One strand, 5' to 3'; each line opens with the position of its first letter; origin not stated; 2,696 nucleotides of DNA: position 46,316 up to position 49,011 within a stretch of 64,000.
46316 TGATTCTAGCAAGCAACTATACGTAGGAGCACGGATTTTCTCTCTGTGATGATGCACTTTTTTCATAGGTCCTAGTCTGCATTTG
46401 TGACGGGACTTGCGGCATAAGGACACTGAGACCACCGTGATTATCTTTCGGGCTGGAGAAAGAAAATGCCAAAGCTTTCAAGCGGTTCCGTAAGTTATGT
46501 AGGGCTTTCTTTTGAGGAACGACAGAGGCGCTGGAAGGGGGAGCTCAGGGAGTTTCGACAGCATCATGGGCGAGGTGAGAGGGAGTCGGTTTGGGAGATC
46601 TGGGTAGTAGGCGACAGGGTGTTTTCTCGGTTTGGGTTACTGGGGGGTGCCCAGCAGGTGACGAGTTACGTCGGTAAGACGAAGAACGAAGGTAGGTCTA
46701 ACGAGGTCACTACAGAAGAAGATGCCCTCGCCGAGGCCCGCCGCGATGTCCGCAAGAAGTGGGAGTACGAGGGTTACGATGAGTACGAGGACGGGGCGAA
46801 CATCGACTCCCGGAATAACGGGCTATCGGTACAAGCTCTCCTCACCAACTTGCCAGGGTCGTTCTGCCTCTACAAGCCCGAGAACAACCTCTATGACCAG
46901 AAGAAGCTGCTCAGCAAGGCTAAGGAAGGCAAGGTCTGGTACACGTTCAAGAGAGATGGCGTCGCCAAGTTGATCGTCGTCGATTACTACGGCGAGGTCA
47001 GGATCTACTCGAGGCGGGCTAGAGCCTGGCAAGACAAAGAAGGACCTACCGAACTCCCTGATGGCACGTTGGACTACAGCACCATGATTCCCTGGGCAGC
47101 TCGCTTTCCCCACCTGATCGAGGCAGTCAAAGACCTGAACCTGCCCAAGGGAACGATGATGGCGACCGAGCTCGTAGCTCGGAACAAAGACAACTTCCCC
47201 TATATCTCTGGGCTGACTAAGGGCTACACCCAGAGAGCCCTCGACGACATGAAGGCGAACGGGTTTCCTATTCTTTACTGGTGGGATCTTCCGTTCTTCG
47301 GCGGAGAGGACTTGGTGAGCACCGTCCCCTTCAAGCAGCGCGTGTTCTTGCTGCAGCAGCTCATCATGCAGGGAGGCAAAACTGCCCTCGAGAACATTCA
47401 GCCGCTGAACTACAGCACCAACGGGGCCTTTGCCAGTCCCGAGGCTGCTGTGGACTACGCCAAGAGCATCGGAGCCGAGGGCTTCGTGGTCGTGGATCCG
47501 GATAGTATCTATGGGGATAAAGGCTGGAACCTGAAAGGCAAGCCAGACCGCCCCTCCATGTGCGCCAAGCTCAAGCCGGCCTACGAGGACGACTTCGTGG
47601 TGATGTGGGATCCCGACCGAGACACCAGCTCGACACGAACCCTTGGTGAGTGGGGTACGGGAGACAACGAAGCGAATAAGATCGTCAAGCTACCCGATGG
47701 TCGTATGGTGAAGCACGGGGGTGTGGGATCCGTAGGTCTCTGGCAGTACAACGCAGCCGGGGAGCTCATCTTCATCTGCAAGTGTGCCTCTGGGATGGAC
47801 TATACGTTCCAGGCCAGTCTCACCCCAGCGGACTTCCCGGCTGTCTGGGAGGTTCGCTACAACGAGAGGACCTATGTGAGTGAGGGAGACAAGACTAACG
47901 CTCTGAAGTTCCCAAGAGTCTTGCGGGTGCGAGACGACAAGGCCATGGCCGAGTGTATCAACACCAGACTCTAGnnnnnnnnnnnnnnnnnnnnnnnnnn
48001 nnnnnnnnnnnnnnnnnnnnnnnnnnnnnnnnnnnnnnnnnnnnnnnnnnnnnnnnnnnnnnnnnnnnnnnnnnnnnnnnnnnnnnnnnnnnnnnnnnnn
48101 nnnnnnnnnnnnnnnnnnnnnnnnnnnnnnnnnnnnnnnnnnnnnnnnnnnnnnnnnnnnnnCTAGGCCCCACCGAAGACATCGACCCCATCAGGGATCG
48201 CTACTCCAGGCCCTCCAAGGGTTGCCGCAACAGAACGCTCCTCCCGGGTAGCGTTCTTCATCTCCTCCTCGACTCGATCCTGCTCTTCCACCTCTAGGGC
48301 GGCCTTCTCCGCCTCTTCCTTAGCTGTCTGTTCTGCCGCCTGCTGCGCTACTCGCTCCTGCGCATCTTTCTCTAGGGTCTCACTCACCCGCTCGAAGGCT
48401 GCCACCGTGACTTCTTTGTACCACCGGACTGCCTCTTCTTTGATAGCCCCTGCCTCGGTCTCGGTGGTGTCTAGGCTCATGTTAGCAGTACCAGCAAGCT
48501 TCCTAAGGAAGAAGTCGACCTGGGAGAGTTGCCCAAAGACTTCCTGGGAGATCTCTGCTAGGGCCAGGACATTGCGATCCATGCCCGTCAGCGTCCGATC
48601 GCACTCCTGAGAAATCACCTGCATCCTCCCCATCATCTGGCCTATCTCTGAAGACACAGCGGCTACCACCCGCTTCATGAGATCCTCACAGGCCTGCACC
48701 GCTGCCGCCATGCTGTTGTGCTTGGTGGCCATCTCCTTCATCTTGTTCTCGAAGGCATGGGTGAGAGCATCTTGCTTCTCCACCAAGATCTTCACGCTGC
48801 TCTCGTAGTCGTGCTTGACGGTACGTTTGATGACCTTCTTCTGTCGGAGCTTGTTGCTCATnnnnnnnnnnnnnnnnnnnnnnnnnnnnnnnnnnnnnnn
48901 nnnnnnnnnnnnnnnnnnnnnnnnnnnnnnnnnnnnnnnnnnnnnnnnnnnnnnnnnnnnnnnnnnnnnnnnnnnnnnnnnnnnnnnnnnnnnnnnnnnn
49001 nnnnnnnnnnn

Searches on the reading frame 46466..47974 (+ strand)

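Call 9: search_protein_families(library=pfam, proteins=[window:46466-47974:+], max_evalue=0.01)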
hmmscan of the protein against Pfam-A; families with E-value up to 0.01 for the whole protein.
window:46466-47974:+ (502 aa): 2 families
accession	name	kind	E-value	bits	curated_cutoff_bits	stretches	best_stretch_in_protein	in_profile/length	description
PF01068.26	DNA_ligase_A_M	-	5.3e-09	36.5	26.2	1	146-350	11-192/204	ATP dependent DNA ligase domain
PF04679.21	DNA_ligase_A_C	-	0.00021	22.1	27.5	0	460-492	68-94/94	ATP dependent DNA ligase C terminal region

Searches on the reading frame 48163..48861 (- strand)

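Call 28: search_protein_families(library=pfam, proteins=[window:48163-48861:-], max_evalue=0.1)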
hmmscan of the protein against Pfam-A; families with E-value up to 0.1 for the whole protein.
window:48163-48861:- (232 aa): 4 families
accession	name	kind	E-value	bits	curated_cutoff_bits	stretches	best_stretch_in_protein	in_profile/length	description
PF05811.18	DUF842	-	0.017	15.3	25.1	1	42-90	37-85/131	Eukaryotic protein of unknown function (DUF842)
PF01813.22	ATP-synt_D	-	0.02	15.2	25.7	1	20-76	13-70/196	ATP synthase subunit D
PF01601.21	CoV_S2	-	0.039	13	40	1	23-119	201-296/521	Coronavirus spike glycoprotein S2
PF21171.3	PDE12-like_N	-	0.054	13.9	27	0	134-174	24-66/100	2',5'-phosphodiesterase 12-like, N-terminal domain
